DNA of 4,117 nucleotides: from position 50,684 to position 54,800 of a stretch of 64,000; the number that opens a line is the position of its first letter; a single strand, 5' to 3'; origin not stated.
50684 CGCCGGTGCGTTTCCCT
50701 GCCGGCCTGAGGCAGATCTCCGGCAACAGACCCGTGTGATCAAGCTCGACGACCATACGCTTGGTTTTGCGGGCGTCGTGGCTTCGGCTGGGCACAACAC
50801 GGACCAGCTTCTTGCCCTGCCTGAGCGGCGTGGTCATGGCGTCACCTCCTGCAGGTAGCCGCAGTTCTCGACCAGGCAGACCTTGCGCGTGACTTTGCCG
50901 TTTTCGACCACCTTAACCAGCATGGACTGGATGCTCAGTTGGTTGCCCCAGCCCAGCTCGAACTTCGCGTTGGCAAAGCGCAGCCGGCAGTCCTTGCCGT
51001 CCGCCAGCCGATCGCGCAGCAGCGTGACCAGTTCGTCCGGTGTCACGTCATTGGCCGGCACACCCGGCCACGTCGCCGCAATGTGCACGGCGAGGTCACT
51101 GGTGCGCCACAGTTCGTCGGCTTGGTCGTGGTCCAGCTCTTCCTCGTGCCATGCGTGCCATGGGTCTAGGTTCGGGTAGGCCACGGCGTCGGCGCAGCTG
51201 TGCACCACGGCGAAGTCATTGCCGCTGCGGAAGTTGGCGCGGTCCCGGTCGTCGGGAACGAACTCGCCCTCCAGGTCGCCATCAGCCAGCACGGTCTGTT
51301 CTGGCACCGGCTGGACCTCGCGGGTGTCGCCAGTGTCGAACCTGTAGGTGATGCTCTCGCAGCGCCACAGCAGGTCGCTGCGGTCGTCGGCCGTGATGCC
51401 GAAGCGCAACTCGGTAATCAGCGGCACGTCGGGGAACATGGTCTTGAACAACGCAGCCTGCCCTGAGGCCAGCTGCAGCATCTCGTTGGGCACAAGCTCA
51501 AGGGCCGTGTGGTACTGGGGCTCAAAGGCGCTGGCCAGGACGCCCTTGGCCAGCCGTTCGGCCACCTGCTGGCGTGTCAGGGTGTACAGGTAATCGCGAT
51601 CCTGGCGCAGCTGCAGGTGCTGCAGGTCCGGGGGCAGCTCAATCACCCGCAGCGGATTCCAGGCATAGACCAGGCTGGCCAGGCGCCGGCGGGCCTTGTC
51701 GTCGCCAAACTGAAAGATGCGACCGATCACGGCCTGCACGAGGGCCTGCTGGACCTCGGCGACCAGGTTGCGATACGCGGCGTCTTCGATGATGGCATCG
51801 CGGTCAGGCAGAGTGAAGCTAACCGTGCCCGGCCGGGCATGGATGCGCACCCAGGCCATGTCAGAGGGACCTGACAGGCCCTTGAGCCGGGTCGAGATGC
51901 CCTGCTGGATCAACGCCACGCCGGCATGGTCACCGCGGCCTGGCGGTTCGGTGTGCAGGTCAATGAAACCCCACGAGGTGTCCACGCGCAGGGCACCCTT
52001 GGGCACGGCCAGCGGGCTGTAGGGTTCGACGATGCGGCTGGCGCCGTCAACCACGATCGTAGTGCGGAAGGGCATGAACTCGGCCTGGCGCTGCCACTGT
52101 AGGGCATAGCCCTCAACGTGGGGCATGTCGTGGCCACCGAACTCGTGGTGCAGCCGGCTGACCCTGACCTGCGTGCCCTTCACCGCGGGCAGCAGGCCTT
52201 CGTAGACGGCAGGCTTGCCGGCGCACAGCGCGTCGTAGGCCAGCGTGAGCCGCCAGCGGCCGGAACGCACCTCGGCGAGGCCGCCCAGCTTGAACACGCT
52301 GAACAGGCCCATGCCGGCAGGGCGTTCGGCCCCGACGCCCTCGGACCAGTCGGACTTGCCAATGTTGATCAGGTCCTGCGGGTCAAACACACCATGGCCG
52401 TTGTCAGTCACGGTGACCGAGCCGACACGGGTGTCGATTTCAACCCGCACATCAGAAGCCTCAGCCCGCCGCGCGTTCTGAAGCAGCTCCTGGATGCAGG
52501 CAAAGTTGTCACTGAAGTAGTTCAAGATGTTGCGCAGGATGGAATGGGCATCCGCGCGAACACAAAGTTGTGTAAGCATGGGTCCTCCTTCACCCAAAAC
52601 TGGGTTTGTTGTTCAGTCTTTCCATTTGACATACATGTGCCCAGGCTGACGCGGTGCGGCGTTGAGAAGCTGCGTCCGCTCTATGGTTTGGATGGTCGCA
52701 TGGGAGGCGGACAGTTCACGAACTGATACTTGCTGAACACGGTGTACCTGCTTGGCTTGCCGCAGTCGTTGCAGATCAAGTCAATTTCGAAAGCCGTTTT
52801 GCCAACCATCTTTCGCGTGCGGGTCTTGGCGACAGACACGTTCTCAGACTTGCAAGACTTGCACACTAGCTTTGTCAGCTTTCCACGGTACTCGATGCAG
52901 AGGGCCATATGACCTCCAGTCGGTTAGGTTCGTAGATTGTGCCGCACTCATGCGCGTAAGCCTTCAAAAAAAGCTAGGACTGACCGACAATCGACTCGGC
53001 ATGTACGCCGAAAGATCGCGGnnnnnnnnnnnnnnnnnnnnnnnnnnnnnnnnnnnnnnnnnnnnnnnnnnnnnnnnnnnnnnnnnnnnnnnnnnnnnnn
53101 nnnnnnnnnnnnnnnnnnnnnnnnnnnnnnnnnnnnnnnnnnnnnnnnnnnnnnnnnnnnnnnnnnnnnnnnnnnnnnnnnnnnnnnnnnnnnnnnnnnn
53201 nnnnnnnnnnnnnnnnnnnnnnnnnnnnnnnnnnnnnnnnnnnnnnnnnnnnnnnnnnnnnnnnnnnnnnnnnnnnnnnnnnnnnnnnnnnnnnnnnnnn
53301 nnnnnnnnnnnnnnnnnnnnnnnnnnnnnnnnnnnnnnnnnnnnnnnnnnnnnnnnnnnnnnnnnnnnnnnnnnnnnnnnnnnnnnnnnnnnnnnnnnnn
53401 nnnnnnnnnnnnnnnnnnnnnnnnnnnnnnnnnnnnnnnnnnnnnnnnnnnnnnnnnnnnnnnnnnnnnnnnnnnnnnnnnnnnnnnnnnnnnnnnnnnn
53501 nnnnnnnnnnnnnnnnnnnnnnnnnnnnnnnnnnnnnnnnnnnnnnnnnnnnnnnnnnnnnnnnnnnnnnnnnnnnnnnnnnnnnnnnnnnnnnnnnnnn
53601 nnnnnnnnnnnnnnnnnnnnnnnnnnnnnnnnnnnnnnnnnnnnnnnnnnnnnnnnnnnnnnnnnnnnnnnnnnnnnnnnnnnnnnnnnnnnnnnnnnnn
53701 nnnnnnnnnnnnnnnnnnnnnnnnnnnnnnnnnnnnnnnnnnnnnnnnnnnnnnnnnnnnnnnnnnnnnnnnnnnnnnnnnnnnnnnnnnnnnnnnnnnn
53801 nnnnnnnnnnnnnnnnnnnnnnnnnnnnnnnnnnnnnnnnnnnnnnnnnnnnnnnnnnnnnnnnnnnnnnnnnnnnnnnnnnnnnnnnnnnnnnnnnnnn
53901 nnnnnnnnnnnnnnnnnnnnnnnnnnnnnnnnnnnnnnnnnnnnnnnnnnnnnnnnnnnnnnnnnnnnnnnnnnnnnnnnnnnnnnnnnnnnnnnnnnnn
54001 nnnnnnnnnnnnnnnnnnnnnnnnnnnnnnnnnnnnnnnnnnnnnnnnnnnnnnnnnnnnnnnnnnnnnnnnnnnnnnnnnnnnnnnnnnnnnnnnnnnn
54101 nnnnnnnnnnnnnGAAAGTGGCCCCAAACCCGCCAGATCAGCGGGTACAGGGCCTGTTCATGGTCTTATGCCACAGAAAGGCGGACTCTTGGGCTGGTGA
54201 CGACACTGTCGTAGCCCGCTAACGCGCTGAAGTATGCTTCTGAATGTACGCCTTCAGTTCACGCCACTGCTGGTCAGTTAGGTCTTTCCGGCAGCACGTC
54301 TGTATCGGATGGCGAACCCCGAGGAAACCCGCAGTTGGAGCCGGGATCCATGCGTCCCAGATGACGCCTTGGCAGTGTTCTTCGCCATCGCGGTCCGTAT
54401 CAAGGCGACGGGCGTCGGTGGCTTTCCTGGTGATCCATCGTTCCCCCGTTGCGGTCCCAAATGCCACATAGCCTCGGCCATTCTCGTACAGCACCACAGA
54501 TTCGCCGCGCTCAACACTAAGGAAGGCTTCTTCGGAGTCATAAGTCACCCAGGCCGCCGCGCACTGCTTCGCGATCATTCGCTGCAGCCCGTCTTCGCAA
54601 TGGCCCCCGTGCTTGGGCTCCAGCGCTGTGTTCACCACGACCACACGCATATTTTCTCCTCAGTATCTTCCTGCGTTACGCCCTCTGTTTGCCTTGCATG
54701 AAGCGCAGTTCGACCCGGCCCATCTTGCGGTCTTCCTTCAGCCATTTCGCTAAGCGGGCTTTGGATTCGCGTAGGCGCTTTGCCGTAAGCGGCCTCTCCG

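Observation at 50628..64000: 13-gene co-directional cluster: methyltransferase, two UvrD helicases, GIY-YIG nuclease, DUF932, zinc ribbon, GHKL ATPase plus coupled small protein. Candidate undescribed multi-gene defence system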

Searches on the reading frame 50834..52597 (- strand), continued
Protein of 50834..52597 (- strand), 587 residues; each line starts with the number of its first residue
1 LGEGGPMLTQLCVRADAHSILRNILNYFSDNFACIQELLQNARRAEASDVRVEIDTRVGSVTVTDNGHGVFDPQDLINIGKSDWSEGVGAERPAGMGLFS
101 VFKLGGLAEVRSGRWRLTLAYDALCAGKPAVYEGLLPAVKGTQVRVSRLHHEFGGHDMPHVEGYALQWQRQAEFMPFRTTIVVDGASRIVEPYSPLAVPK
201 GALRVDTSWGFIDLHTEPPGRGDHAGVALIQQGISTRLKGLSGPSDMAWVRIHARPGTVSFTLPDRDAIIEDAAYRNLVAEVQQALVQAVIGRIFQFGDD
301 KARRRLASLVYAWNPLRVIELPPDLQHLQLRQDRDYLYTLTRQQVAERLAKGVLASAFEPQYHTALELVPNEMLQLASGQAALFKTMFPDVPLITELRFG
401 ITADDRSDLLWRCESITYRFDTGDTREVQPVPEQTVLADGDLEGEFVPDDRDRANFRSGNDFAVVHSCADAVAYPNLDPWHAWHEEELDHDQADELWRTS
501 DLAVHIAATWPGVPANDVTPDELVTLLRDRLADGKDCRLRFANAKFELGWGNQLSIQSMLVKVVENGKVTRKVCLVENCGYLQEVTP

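Call 101: search_protein_families(library=padloc, proteins=[L023:3401-6703:-, L023:1319-1987:+, L002:5346-7412:+, L002:60-1847:+, L002:1987-3192:-, L002:3203-4090:-, L002:4066-4788:-, L024:3282-4856:-], max_evalue=0.00001)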
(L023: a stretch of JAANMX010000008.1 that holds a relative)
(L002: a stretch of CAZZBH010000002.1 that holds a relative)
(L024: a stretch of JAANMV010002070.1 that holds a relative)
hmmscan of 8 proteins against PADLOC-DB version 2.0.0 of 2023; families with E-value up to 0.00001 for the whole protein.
L023:3401-6703:- (1100 aa): 0 families

L023:1319-1987:+ (222 aa): 0 families

L002:5346-7412:+ (688 aa): 0 families

L002:60-1847:+ (595 aa): 2 families
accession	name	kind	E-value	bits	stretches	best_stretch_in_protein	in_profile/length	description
PDLC02357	AbiU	-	6.5e-41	139.1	1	246-489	240-469/537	AbiU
PDLC02207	MzaE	-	1.8e-13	48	1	234-386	228-384/598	-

L002:1987-3192:- (401 aa): 0 families

L002:3203-4090:- (295 aa): 33 families (the best 25 are shown)
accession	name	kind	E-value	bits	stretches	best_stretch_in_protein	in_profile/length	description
PDLC04042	PD-T4-6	-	4.3e-46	155.9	1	38-288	15-265/292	-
PDLC04053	PD-T4-6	-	2.3e-42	143.6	1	37-287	14-263/311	-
PDLC04138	mad6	-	9.6e-39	131.8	1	34-286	53-305/659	mads_6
PDLC04054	PD-T4-6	-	4.2e-38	129.7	1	37-287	15-265/347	-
PDLC04043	PD-T4-6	-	6.1e-36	122.4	1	40-285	23-267/452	-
PDLC04039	PD-T4-6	-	2.1e-35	120.6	1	38-279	20-260/458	-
PDLC04061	PD-T4-6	-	4.8e-35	120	1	39-275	23-264/510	-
PDLC04041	PD-T4-6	-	1.7e-34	117.8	1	38-293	34-291/443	-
PDLC04047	PD-T4-6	-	5.1e-34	115.8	1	35-260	13-237/327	-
PDLC04040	PD-T4-6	-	7.9e-32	108.7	1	53-280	16-251/547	-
PDLC04052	PD-T4-6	-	2.4e-31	107.5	1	72-285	55-266/496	-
PDLC04060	PD-T4-6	-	3.2e-30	103.5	1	68-270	50-244/486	-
PDLC04064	PD-T4-6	-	1.4e-29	101.3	1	69-251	63-235/369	-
PDLC04044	PD-T4-6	-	4.9e-28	96.3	1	36-286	36-283/372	-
PDLC04048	PD-T4-6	-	2.7e-26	90.8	1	68-235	53-213/354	-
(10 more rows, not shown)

L002:4066-4788:- (240 aa): 0 families

L024:3282-4856:- (524 aa): 1 family
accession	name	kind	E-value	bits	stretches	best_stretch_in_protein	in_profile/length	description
PDLC01169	TPR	-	5.3e-18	63.3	2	297-407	115-224/252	TPR repeats containing protein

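Call 106: find_related_loci(query=A1, collection=viral_contigs, flank=10000)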
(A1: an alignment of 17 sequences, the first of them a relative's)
Query A1 (581 aa) in viral_contigs; peptide patterns used: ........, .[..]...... (x = any residue, [..] = any of these).
194 stretches matched a pattern; 5 encode a relative of the query (tblastn E <= 1e-3); 5 distinct loci.
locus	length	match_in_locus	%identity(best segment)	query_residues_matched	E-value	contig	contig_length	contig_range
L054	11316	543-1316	29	4-279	3e-18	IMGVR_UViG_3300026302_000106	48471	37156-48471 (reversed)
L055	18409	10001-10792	25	31-287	3e-10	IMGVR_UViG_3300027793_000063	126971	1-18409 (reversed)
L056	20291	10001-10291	38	31-132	5e-10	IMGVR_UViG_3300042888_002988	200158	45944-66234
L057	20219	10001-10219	41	31-98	2e-8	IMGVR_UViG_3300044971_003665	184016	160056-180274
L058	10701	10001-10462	23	3-125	3e-5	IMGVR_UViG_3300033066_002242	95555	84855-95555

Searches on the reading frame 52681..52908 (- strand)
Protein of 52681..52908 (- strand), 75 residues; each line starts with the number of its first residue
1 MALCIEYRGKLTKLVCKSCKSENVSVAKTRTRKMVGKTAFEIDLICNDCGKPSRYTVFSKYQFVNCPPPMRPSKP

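Call 5: search_protein_families(library=pfam, proteins=[window:52681-52908:-], max_evalue=0.01)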
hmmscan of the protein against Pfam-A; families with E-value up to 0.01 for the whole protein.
window:52681-52908:- (75 aa): 2 families
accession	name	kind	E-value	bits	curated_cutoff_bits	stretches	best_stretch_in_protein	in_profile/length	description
PF13451.12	zf_Tbcl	-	0.0027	18.1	24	0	13-24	4-15/48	Probable treble clef domain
PF14260.11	zf-C4pol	-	0.0075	17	28.9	0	4-53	1-49/70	C4-type zinc-finger of DNA polymerase delta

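Call 7: search_protein_families(library=padloc, proteins=[window:52681-52908:-], max_evalue=0.01)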
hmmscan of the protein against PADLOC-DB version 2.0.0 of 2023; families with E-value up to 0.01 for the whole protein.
window:52681-52908:- (75 aa): 0 families

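Call 9: search_protein_families(library=ncbifam, proteins=[window:52681-52908:-], max_evalue=0.01)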
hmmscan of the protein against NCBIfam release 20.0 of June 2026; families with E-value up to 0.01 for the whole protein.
window:52681-52908:- (75 aa): 1 family
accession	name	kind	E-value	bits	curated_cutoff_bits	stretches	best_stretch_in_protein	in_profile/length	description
NF001764.0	PRK00504.1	subfamily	0.0021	18.4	40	0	12-32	6-26/50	50S ribosomal protein L33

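Call 52: search_protein_families(library=phrogs, proteins=[window:52681-52908:-], max_evalue=0.001)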
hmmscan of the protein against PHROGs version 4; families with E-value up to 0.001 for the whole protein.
window:52681-52908:- (75 aa): 1 family
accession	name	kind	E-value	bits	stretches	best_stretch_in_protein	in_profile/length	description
phrog_5516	-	unknown function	3.3e-05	24.8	1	15-53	6-41/90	-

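Call 53: search_protein_families(library=padloc, proteins=[L020:1654-5085:-, L020:152-1513:-, L020:6477-8141:-], max_evalue=0.00001)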
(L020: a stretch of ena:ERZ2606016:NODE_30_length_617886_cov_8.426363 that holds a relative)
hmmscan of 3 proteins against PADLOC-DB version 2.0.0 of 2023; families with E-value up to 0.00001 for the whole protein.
L020:1654-5085:- (1143 aa): 44 families (the best 25 are shown)
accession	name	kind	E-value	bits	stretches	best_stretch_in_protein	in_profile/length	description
PDLC00659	HmaA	-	7.8e-191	634.7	1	7-1105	7-1132/1176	SNF2 helicase / DEAD-box helicase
PDLC02620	DrmD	-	9.8e-130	432.3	1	98-862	95-835/1060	DrmD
PDLC02500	BrxHI|BrxHII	-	5.1e-103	344.3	1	99-682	87-654/933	BrxHI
PDLC02621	DrmD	-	7.2e-88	294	1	106-680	125-705/1040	DrmD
PDLC02504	BrxHI|BrxHII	-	1.4e-86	289.3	1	71-647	78-625/971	BrxHII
PDLC02572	DrmA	-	2.2e-60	202.7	1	116-657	131-678/1043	DrmA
PDLC02619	DrmD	-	8.4e-59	197.5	2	89-511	19-431/872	DrmD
PDLC02634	DrmD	-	1.2e-58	196.8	1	84-664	73-647/900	DrmD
PDLC02623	DrmD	-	5.8e-52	174.6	2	327-671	399-689/1040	DrmD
PDLC02632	DrmD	-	1.1e-47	160.9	1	117-619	137-643/662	DrmD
PDLC02853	DpdE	-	3.8e-41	139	1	58-640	53-639/985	DpdE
PDLC02633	DrmD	-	2.5e-38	129.6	1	107-674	130-705/839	DrmD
PDLC02840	DpdE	-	4.6e-37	125.8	2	100-285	157-322/1091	DpdE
PDLC02843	DpdE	-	1.6e-33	113.7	2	101-286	157-318/1091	DpdE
PDLC02193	PLD_Helicase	-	1.9e-30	103.7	1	558-635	754-832/905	-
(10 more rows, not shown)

L020:152-1513:- (453 aa): 1 family
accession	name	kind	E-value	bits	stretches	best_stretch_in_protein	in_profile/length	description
PDLC02374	dGTPase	-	2e-10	38.6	1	19-122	42-122/395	-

L020:6477-8141:- (554 aa): 34 families (the best 25 are shown)
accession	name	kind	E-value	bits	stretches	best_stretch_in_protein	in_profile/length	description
PDLC03748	Drt6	-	1.1e-146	487.7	1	2-537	2-486/511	DRT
PDLC02177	Drt4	-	5e-129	429.5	1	74-531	51-503/541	-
PDLC02179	Drt4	-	1e-119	399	1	1-533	1-497/542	-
PDLC03752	Drt4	-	3.8e-69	232.1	1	77-529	49-464/467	DRT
PDLC02180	Drt4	-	3.5e-59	199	1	81-529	65-496/532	-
PDLC02178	Drt4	-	6.4e-57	191.7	1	78-502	60-485/506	-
PDLC03769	RT_UG30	-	3.2e-53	179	1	10-528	12-491/493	DRT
PDLC03751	RT_UG14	-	2.8e-46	156.3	1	90-314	78-309/493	DRT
PDLC03770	RT_UG31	-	2.7e-36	123.7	1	87-435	50-370/456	DRT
PDLC03784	Drt3b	-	3.8e-36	123.1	1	158-301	170-311/604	DRT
PDLC03743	AbiK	-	7.4e-36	122.4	1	83-304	78-278/546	DRT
PDLC02348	AbiK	-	1.4e-35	121.6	1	82-303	74-274/544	AbiK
PDLC03744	AbiP2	-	5.4e-30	102.6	1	91-297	81-290/489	DRT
PDLC02176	Drt3b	-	5e-28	96.1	1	159-300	182-324/651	-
PDLC03783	Drt8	-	7.1e-20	69.8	1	144-298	124-260/493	DRT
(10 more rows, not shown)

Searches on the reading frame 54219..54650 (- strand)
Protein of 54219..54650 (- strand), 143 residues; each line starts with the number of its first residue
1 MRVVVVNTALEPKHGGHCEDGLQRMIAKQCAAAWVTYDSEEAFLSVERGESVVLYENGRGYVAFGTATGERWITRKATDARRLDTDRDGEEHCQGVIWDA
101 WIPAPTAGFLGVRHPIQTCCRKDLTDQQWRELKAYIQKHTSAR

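Call 5: search_protein_families(library=pfam, proteins=[window:54219-54650:-], max_evalue=0.01)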
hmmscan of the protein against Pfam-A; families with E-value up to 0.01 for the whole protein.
window:54219-54650:- (143 aa): 0 families

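Call 7: search_protein_families(library=padloc, proteins=[window:54219-54650:-], max_evalue=0.01)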
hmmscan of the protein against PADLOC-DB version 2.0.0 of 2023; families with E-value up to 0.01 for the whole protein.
window:54219-54650:- (143 aa): 0 families

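Call 9: search_protein_families(library=ncbifam, proteins=[window:54219-54650:-], max_evalue=0.01)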
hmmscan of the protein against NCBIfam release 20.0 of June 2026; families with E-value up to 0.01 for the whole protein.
window:54219-54650:- (143 aa): 0 families

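Call 52: search_protein_families(library=phrogs, proteins=[window:54219-54650:-], max_evalue=0.001)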
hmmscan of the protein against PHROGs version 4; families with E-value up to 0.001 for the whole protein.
window:54219-54650:- (143 aa): 0 families

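Call 53: search_protein_families(library=padloc, proteins=[L020:1654-5085:-, L020:152-1513:-, L020:6477-8141:-], max_evalue=0.00001)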
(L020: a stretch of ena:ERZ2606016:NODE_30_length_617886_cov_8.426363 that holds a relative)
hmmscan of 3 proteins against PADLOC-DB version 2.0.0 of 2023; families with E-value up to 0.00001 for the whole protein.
L020:1654-5085:- (1143 aa): 44 families (the best 25 are shown)
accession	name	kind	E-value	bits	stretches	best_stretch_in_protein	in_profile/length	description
PDLC00659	HmaA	-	7.8e-191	634.7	1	7-1105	7-1132/1176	SNF2 helicase / DEAD-box helicase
PDLC02620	DrmD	-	9.8e-130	432.3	1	98-862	95-835/1060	DrmD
PDLC02500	BrxHI|BrxHII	-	5.1e-103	344.3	1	99-682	87-654/933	BrxHI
PDLC02621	DrmD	-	7.2e-88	294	1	106-680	125-705/1040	DrmD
PDLC02504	BrxHI|BrxHII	-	1.4e-86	289.3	1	71-647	78-625/971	BrxHII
PDLC02572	DrmA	-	2.2e-60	202.7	1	116-657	131-678/1043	DrmA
PDLC02619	DrmD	-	8.4e-59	197.5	2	89-511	19-431/872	DrmD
PDLC02634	DrmD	-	1.2e-58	196.8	1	84-664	73-647/900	DrmD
PDLC02623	DrmD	-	5.8e-52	174.6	2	327-671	399-689/1040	DrmD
PDLC02632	DrmD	-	1.1e-47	160.9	1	117-619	137-643/662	DrmD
PDLC02853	DpdE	-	3.8e-41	139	1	58-640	53-639/985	DpdE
PDLC02633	DrmD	-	2.5e-38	129.6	1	107-674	130-705/839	DrmD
PDLC02840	DpdE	-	4.6e-37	125.8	2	100-285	157-322/1091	DpdE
PDLC02843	DpdE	-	1.6e-33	113.7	2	101-286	157-318/1091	DpdE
PDLC02193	PLD_Helicase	-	1.9e-30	103.7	1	558-635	754-832/905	-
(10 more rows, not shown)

L020:152-1513:- (453 aa): 1 family
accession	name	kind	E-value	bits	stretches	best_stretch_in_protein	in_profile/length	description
PDLC02374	dGTPase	-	2e-10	38.6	1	19-122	42-122/395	-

L020:6477-8141:- (554 aa): 34 families (the best 25 are shown)
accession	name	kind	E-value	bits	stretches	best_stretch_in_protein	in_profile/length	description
PDLC03748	Drt6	-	1.1e-146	487.7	1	2-537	2-486/511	DRT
PDLC02177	Drt4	-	5e-129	429.5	1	74-531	51-503/541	-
PDLC02179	Drt4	-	1e-119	399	1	1-533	1-497/542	-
PDLC03752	Drt4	-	3.8e-69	232.1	1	77-529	49-464/467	DRT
PDLC02180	Drt4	-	3.5e-59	199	1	81-529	65-496/532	-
PDLC02178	Drt4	-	6.4e-57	191.7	1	78-502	60-485/506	-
PDLC03769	RT_UG30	-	3.2e-53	179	1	10-528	12-491/493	DRT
PDLC03751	RT_UG14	-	2.8e-46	156.3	1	90-314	78-309/493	DRT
PDLC03770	RT_UG31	-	2.7e-36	123.7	1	87-435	50-370/456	DRT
PDLC03784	Drt3b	-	3.8e-36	123.1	1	158-301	170-311/604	DRT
PDLC03743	AbiK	-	7.4e-36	122.4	1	83-304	78-278/546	DRT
PDLC02348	AbiK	-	1.4e-35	121.6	1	82-303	74-274/544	AbiK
PDLC03744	AbiP2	-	5.4e-30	102.6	1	91-297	81-290/489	DRT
PDLC02176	Drt3b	-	5e-28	96.1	1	159-300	182-324/651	-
PDLC03783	Drt8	-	7.1e-20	69.8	1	144-298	124-260/493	DRT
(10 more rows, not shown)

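Call 79: search_dna_similar(query=window:54219-54650:-, collection=plasmids, mode=protein, max_rows=10, max_evalue=0.01)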
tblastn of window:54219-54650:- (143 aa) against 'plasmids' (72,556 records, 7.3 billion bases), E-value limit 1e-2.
No match.

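Call 105: search_solved_structures(query=window:54219-54650:-, max_evalue=1)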
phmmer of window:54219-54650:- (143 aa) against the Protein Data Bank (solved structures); distinct sequences matched with E-value up to 1: 3.
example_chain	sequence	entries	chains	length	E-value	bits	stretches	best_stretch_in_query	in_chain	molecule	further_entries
9e55_A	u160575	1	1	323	0.79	12.9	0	7-37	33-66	Hemagglutinin HA1 subunit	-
6e3h_A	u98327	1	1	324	0.83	12.8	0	7-36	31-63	Hemagglutinin HA1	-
4kdm_A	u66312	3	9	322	0.93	12.7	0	7-36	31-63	Hemagglutinin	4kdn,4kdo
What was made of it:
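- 54219..54650 (-): 143-aa orphan ORF. No hits (calls 5, 7, 9, 79, 105).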
